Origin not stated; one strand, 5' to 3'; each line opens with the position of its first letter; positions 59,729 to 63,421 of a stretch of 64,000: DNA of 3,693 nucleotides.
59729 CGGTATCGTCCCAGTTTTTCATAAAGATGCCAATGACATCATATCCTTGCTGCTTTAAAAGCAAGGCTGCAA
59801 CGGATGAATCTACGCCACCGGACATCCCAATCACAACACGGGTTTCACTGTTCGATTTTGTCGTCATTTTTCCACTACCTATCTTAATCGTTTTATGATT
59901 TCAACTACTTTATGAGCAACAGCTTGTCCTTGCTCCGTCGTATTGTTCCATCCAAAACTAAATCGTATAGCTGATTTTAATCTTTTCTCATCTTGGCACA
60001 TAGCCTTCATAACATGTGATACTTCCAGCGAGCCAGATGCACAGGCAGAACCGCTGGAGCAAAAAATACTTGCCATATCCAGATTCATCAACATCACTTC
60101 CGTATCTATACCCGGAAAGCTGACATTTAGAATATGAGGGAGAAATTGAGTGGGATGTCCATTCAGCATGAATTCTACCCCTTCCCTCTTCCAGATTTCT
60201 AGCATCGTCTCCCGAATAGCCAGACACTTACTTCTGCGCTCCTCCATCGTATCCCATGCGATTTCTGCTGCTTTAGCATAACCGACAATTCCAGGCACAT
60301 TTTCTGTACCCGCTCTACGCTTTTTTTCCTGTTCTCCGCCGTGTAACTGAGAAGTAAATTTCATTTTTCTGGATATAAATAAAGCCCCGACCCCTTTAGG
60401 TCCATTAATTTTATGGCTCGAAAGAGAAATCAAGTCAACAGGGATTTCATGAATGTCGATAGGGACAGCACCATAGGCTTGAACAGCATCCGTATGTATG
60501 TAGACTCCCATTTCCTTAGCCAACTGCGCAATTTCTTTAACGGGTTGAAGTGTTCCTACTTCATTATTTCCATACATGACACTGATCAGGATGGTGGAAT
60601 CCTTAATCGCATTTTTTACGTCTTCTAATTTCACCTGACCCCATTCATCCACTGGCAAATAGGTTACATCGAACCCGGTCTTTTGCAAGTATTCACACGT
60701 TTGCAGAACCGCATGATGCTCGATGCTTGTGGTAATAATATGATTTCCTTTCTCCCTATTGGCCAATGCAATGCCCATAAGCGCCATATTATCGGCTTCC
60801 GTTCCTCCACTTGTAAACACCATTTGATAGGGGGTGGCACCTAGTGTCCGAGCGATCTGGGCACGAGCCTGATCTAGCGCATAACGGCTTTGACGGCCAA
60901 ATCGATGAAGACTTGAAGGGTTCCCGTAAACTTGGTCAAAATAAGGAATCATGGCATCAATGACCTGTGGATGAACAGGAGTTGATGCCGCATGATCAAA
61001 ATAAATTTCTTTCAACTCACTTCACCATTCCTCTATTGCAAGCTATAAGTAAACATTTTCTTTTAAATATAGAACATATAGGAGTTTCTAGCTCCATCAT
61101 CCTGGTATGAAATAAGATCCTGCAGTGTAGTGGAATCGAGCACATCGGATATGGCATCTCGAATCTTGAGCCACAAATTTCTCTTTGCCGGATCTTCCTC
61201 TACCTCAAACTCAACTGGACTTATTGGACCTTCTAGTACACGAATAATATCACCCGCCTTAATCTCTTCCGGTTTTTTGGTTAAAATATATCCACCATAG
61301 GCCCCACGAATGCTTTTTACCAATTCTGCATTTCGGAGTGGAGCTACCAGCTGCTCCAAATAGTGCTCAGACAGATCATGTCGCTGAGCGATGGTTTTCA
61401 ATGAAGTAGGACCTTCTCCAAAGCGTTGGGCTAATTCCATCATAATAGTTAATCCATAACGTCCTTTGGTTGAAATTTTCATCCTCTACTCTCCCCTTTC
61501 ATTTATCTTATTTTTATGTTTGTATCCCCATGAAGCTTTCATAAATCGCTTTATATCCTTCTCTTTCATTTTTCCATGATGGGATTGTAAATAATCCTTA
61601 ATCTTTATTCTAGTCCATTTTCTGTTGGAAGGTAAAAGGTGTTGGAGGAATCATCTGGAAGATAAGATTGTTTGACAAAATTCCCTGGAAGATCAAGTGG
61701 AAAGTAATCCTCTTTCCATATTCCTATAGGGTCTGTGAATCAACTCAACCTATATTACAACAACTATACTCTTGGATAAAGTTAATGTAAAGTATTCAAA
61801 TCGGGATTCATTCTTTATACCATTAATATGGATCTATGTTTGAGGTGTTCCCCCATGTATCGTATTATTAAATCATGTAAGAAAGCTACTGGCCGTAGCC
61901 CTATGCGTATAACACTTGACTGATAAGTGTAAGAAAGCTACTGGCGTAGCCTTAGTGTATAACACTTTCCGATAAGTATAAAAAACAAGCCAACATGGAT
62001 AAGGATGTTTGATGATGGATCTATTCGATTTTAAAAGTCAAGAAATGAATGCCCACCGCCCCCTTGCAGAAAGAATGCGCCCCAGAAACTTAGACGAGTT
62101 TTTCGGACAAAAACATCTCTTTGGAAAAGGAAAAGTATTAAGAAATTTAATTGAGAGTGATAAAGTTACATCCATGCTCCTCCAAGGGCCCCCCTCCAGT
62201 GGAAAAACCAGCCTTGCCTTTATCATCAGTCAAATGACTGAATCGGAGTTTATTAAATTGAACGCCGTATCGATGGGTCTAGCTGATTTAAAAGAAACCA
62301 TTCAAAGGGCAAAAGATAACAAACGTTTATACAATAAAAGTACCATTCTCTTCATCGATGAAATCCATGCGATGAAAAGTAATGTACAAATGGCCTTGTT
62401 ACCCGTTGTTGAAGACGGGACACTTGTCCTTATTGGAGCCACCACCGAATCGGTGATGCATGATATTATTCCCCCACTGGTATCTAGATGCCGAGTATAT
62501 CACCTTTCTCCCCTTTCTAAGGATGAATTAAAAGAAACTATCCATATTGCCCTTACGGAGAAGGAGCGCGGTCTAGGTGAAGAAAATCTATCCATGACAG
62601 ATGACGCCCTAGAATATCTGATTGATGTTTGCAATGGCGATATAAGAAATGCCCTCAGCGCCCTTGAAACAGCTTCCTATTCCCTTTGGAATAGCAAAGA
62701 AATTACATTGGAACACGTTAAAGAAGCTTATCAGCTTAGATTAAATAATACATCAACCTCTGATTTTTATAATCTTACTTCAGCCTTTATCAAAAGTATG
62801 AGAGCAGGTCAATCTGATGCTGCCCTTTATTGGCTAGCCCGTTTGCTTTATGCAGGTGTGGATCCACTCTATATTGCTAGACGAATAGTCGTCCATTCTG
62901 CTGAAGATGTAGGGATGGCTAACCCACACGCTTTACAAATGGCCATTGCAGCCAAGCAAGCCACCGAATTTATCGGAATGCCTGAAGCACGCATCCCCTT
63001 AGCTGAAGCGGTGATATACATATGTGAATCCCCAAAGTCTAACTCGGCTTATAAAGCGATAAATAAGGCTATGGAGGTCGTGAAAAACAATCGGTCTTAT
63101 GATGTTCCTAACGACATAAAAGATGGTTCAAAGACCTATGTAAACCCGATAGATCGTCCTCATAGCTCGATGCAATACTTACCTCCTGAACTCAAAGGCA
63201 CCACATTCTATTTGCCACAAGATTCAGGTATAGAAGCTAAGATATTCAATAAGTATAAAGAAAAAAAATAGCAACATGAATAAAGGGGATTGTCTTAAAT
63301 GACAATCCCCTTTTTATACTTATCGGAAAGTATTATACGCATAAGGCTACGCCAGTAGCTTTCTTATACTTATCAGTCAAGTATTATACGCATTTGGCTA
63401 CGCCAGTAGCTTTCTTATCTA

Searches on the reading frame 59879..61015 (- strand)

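Call 49: search_protein_families(library=pfam, proteins=[window:59879-61015:-], max_evalue=0.00001)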
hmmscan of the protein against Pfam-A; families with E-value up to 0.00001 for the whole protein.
window:59879-61015:- (378 aa): 3 families
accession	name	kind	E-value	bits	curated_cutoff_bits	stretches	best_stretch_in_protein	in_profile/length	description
PF00266.25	Aminotran_5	-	6.6e-79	266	21.5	1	4-362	1-367/371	Aminotransferase class-V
PF01041.23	DegT_DnrJ_EryC1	-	5.6e-09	36.1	19.8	1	66-183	43-152/360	DegT/DnrJ/EryC1/StrS aminotransferase family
PF01212.27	Beta_elim_lyase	-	7.3e-08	32.5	27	1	64-191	49-186/288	Beta-eliminating lyase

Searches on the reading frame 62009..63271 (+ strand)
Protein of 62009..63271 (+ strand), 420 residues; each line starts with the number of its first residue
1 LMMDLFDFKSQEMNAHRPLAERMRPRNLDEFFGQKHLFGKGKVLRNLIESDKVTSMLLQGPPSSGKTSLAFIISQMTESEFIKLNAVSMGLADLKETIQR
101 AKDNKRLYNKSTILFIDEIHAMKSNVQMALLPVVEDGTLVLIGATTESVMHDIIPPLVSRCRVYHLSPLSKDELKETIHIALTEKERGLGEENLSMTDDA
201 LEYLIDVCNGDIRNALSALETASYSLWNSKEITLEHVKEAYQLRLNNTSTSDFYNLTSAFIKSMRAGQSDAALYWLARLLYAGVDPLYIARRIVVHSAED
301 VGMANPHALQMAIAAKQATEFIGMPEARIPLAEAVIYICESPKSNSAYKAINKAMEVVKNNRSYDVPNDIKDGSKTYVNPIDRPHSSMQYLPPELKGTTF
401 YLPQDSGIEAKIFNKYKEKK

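Call 49: search_protein_families(library=pfam, proteins=[window:62009-63271:+], max_evalue=0.00001)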
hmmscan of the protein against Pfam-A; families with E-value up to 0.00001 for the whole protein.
window:62009-63271:+ (420 aa): 8 families
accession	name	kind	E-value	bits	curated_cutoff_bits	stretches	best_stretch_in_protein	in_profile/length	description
PF12002.13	MgsA_C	-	5.1e-51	173.3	27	1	269-418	4-165/167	MgsA AAA+ ATPase C terminal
PF16193.11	AAA_assoc_2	-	3.1e-17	63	34.3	1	191-265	2-81/81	AAA C-terminal domain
PF00004.35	AAA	-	1e-15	58.8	21.2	1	56-163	1-125/131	ATPase family associated with various cellular activities (AAA)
PF05496.18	RuvB_N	-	1.2e-12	48.3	27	1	23-145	1-120/159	Holliday junction DNA helicase RuvB P-loop domain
PF13173.12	AAA_14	-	2.1e-09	37.9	27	1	56-174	5-128/129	AAA domain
PF07724.20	AAA_2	-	1.1e-07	32.5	27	1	52-139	2-104/166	AAA domain (Cdc48 subfamily)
PF07728.20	AAA_5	-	3e-07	31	22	1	56-146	2-102/139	AAA domain (dynein-related subfamily)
PF00158.32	Sigma54_activat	-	2.2e-06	27.9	20.2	0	110-148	93-131/168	Sigma-54 interaction domain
